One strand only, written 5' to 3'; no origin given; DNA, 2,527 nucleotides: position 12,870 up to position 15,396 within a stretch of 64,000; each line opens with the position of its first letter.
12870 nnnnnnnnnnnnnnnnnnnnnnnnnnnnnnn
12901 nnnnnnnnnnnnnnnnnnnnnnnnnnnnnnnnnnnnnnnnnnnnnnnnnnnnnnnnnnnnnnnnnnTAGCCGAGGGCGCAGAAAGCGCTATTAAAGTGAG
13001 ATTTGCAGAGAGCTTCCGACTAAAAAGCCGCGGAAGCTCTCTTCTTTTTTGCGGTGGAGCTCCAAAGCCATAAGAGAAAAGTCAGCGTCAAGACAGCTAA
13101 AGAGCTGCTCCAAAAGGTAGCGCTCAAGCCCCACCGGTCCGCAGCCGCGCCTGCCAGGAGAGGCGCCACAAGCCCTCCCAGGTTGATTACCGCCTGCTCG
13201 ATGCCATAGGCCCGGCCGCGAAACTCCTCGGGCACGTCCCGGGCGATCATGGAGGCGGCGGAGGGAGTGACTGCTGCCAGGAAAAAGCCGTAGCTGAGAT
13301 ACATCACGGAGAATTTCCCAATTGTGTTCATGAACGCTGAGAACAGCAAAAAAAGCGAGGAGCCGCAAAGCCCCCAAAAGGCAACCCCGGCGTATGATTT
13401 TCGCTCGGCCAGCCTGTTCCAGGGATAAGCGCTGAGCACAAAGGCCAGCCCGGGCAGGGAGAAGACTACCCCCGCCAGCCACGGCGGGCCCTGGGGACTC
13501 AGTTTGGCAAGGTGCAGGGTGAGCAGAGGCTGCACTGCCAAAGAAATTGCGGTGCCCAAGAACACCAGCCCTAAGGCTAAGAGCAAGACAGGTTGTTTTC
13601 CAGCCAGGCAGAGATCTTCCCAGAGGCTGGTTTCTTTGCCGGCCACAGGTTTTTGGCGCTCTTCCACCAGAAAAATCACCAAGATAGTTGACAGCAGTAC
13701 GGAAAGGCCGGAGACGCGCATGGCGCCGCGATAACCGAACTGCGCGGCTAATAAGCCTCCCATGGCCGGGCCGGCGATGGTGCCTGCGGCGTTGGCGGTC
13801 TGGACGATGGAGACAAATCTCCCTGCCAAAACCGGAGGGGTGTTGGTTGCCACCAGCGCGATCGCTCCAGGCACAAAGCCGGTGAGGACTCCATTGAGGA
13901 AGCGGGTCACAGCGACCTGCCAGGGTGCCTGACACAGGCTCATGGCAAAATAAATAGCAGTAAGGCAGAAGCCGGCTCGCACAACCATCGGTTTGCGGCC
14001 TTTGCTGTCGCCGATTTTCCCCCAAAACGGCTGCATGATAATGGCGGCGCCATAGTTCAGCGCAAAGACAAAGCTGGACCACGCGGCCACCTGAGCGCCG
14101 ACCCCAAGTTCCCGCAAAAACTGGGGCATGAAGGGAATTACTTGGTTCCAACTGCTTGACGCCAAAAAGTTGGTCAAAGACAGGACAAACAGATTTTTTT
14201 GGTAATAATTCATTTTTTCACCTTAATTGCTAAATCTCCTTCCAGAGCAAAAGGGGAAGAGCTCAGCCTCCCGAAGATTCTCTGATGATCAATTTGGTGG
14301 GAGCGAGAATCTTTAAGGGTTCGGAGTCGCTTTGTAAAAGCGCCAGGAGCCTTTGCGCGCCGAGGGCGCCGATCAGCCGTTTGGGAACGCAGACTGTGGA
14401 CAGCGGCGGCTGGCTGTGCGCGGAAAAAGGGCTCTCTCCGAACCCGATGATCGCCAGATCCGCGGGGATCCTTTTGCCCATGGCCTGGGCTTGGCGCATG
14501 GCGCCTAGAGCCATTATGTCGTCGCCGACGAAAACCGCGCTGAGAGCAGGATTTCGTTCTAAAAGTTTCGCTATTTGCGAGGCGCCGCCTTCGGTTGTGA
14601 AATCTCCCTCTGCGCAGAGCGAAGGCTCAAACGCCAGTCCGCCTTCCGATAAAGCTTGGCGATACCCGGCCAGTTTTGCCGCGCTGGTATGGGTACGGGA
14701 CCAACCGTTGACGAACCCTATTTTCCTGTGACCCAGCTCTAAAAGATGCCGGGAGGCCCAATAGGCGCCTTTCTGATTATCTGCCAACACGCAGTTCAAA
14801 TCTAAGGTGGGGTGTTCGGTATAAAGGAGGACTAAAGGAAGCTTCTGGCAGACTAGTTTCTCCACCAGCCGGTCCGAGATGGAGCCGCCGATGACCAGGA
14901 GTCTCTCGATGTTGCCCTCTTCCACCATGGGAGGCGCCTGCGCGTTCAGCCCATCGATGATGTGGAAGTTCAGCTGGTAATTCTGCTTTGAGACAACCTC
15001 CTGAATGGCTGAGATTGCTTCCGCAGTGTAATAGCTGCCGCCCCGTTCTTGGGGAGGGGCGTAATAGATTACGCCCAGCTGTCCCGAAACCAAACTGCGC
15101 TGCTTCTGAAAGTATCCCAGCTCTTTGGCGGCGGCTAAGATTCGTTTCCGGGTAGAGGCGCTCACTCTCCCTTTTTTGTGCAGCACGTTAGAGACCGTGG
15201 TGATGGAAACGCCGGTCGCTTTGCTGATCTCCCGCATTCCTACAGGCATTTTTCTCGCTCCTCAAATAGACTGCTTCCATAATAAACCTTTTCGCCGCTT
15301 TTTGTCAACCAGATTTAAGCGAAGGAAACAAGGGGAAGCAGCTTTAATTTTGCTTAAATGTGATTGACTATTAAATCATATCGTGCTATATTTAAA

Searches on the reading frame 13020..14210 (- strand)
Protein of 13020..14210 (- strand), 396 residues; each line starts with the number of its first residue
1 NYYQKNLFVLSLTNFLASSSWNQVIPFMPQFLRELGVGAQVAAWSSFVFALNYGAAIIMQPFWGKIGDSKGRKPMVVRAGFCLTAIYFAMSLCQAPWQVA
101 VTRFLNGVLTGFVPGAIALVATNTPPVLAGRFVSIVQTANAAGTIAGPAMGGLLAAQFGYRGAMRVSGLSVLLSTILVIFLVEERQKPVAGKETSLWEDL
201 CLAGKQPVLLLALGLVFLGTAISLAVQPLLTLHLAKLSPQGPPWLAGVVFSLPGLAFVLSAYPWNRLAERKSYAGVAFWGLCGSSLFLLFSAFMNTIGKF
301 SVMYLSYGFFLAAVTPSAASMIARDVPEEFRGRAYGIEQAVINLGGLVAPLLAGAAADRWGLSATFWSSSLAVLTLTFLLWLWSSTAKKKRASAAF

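Call 32: search_protein_families(library=pfam, proteins=[window:13020-14210:-], max_evalue=0.001)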
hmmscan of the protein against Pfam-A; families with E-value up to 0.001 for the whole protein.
window:13020-14210:- (396 aa): 4 families
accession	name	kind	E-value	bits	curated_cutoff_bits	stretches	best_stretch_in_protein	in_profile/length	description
PF07690.21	MFS_1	-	2.7e-48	165.1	33.4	2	10-270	1-264/347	Major Facilitator Superfamily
PF00083.30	Sugar_tr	-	1.4e-06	27.9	22.3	1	42-181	45-188/452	Sugar (and other) transporter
PF03092.22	BT1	-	0.00033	20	22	0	125-195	118-187/432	BT1 family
PF12832.13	MFS_1_like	-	0.00034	20.2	25.2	1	5-158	212-365/373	MFS_1 like family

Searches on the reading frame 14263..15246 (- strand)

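Call 32: search_protein_families(library=pfam, proteins=[window:14263-15246:-], max_evalue=0.001)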
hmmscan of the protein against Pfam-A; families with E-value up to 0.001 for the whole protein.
window:14263-15246:- (327 aa): 4 families
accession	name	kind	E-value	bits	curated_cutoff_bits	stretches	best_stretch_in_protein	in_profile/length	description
PF13377.12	Peripla_BP_3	-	1.2e-32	113.8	26.5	1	166-325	2-167/167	Periplasmic binding protein-like domain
PF00532.27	Peripla_BP_1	-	1.4e-15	58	22.2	1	125-318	71-276/281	Periplasmic binding proteins and sugar binding domain of LacI family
PF00356.27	LacI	-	7.8e-14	51.6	27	1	4-45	2-43/46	Bacterial regulatory proteins, lacI family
PF13407.12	Peripla_BP_4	-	3.4e-06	27.2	35.1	1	128-273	73-220/258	Periplasmic binding protein domain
